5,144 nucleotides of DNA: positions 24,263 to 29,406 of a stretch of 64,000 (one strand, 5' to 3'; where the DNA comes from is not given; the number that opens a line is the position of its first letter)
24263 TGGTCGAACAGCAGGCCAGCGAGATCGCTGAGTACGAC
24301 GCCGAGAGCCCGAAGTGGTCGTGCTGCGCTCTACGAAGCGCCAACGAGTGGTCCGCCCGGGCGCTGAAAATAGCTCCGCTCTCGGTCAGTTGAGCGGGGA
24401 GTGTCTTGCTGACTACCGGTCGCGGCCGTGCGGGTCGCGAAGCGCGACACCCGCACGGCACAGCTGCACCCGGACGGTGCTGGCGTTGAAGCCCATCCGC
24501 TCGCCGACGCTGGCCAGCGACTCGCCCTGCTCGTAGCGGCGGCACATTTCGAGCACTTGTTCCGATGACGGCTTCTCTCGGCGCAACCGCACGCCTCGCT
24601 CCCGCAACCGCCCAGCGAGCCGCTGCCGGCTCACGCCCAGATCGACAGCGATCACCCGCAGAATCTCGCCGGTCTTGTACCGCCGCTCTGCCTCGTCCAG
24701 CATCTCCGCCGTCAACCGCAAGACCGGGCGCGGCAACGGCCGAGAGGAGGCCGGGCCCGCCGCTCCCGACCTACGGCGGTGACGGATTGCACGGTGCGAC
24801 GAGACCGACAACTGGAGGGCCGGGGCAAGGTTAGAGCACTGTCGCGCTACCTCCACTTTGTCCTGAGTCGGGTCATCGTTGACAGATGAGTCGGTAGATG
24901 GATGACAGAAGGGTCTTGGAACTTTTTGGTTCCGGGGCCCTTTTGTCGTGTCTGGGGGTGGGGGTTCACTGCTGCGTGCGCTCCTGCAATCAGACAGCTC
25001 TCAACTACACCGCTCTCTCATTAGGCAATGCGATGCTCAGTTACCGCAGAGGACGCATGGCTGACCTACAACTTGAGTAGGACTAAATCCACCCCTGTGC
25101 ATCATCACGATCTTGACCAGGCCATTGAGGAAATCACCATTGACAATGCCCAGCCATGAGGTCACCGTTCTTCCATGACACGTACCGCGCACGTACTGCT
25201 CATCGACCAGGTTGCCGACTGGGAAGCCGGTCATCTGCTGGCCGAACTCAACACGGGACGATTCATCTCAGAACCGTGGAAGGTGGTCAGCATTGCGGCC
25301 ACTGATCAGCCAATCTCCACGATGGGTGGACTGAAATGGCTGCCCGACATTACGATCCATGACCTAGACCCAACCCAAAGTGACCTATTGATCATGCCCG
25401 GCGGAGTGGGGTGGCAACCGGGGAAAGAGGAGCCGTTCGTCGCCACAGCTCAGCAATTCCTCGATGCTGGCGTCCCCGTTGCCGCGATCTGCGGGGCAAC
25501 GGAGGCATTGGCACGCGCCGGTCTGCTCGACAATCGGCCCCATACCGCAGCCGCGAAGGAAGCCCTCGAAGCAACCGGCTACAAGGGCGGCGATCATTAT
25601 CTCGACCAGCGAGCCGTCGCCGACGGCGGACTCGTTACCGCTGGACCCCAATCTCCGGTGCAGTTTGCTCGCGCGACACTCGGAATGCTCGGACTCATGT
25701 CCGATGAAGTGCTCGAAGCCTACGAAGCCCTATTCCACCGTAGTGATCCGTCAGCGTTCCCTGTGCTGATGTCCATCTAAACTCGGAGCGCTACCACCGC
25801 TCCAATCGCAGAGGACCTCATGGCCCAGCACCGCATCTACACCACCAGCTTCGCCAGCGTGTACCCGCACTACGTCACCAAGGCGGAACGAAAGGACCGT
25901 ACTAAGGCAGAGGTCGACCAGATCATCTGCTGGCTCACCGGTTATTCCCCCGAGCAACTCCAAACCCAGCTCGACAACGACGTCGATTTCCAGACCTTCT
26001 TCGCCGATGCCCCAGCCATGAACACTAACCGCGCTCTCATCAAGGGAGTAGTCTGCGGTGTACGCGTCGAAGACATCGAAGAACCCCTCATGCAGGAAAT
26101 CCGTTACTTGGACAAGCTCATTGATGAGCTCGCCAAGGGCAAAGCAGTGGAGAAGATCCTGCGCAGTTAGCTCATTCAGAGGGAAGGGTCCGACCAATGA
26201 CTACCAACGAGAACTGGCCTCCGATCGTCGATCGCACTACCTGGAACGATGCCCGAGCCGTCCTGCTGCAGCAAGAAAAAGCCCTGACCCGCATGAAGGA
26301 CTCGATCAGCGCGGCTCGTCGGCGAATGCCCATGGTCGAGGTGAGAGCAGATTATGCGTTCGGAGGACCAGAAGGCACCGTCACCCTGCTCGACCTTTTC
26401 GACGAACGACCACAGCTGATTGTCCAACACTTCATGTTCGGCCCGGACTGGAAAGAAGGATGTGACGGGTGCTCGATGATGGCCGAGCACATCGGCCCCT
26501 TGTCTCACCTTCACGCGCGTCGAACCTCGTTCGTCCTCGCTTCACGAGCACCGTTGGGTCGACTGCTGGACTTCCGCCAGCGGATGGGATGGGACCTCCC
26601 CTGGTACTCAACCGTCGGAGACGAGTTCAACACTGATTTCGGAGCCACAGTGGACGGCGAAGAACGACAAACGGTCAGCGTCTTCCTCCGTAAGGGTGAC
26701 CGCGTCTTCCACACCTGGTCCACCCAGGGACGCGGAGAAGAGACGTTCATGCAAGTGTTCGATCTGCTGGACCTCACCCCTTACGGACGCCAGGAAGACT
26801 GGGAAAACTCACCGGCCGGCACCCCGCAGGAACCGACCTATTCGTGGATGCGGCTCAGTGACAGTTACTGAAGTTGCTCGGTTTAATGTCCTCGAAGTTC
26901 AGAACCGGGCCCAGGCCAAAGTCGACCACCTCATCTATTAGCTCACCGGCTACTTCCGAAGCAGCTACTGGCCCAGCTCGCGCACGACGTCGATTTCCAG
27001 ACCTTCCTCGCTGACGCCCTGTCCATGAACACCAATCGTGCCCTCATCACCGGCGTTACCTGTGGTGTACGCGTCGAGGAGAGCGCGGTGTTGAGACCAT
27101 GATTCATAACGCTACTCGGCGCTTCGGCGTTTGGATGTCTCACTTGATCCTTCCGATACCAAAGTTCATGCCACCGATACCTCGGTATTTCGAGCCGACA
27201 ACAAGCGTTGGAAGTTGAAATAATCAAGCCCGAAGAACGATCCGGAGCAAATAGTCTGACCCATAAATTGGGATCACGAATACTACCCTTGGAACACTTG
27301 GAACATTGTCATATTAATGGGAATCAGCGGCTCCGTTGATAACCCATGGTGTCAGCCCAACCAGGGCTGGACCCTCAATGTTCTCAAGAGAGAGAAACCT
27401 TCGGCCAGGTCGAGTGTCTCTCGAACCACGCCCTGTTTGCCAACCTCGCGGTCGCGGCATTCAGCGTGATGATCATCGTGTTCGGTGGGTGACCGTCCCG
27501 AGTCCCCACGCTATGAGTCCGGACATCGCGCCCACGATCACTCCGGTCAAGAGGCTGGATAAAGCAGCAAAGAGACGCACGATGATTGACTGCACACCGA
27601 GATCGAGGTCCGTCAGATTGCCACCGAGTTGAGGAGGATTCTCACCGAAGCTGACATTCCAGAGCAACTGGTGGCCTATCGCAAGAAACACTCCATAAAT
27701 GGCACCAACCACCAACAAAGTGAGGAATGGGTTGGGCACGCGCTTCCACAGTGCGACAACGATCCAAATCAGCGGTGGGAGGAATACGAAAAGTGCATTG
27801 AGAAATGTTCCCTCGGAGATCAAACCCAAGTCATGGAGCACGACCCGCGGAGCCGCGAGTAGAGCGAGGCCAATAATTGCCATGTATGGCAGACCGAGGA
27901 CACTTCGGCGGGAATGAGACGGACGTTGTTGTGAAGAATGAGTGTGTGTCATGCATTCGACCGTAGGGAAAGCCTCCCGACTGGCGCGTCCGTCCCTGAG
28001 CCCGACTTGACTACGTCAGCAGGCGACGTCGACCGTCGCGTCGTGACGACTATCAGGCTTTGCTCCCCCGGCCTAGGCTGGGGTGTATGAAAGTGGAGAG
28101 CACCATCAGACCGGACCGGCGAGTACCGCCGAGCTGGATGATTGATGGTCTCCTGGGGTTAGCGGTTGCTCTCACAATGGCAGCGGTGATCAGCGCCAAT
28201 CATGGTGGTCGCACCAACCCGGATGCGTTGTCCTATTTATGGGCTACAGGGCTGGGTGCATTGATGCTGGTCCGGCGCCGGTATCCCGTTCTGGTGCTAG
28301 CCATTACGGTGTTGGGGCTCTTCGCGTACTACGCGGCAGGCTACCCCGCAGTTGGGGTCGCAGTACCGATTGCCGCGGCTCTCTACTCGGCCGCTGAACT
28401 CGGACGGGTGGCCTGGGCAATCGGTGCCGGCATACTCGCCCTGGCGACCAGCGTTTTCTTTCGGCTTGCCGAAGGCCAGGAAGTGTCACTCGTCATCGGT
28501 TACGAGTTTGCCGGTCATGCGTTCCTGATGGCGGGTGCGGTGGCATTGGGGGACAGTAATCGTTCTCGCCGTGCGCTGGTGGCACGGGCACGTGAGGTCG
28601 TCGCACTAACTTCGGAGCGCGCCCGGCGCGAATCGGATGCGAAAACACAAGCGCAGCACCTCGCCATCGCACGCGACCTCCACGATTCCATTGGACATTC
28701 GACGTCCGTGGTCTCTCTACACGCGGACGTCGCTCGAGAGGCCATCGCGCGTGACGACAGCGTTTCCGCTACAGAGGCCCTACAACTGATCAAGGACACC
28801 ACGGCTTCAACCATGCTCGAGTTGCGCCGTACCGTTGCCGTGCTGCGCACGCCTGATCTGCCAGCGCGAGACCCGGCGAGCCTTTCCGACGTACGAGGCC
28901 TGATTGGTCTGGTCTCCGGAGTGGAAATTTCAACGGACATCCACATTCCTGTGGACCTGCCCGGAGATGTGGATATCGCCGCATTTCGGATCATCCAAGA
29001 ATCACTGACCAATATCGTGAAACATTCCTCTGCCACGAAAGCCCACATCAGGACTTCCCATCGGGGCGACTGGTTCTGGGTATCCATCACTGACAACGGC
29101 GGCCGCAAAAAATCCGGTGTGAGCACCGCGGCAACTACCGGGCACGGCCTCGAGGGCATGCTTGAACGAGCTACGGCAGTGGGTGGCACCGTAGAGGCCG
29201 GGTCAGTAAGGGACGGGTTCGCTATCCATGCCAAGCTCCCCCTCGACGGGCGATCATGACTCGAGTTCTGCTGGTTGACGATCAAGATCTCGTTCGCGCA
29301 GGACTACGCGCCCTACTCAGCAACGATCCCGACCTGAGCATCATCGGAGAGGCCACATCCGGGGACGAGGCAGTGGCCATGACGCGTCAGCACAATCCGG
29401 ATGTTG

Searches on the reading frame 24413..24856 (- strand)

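Call 64: search_protein_families(library=pfam, proteins=[window:24413-24856:-], max_evalue=0.001)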
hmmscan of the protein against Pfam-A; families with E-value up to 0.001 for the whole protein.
window:24413-24856:- (147 aa): 4 families
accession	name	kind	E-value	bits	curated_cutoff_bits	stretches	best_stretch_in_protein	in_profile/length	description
PF19575.5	HTH_58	-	1.4e-05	25.3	23.8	0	103-146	18-61/62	Helix-turn-helix domain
PF04545.22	Sigma70_r4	-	3e-05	23.9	24.1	0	100-140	11-49/50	Sigma-70, region 4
PF13384.12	HTH_23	-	7.7e-05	22.8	24.6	0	102-132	8-38/50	Homeodomain-like domain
PF04218.19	CENP-B_N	-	0.00014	21.8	21.2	1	102-129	13-40/53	CENP-B N-terminal DNA-binding domain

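Call 93: search_protein_families(library=ncbifam, proteins=[window:24413-24856:-], max_evalue=0.0001)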
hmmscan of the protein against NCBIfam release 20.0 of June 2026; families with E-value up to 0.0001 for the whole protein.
window:24413-24856:- (147 aa): 1 family
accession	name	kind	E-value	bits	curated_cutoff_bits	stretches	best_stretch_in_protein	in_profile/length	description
NF040595.1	HTH_Cbp1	equivalog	1.2e-07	31.7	140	0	51-106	3-60/135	CRISPR DNA repeat-binding protein Cbp1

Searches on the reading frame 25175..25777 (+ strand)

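Call 77: search_protein_families(library=pfam, proteins=[window:25175-25777:+], max_evalue=0.001)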
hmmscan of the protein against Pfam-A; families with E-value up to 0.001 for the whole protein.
window:25175-25777:+ (201 aa): 1 family
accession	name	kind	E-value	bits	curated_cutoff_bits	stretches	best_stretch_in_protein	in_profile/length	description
PF01965.30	DJ-1_PfpI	-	2.4e-29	102.7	26.6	1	5-169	3-163/165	DJ-1/PfpI family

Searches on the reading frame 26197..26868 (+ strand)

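Call 77: search_protein_families(library=pfam, proteins=[window:26197-26868:+], max_evalue=0.001)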
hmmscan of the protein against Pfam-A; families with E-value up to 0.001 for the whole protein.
window:26197-26868:+ (224 aa): 1 family
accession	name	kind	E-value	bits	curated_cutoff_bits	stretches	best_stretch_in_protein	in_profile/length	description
PF05988.18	DUF899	-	1.2e-81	274.1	27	1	8-224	4-224/224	Bacterial protein of unknown function (DUF899)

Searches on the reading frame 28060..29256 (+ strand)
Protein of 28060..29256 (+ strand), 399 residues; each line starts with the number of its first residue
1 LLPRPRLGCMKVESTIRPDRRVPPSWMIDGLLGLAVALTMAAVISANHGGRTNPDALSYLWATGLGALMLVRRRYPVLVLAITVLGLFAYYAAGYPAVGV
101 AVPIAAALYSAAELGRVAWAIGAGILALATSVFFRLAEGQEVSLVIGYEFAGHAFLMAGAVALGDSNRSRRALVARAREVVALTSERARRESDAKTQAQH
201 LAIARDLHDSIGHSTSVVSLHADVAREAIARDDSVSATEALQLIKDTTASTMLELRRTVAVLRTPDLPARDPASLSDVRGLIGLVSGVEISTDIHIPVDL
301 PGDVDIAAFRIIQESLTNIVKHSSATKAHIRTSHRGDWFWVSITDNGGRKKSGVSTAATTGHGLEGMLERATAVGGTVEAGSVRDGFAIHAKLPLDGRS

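Call 77: search_protein_families(library=pfam, proteins=[window:28060-29256:+], max_evalue=0.001)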
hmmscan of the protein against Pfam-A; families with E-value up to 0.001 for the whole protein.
window:28060-29256:+ (399 aa): 3 families
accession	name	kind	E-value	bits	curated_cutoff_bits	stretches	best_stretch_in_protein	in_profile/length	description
PF07730.19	HisKA_3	-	2.4e-14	54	24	1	202-266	4-67/68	Histidine kinase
PF02518.31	HATPase_c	-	1.5e-07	32.3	26.4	1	307-396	5-110/111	Histidine kinase-, DNA gyrase B-, and HSP90-like ATPase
PF23539.1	DUF7134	-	1.1e-06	28.9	27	1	28-171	12-155/155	Domain of unknown function (DUF7134)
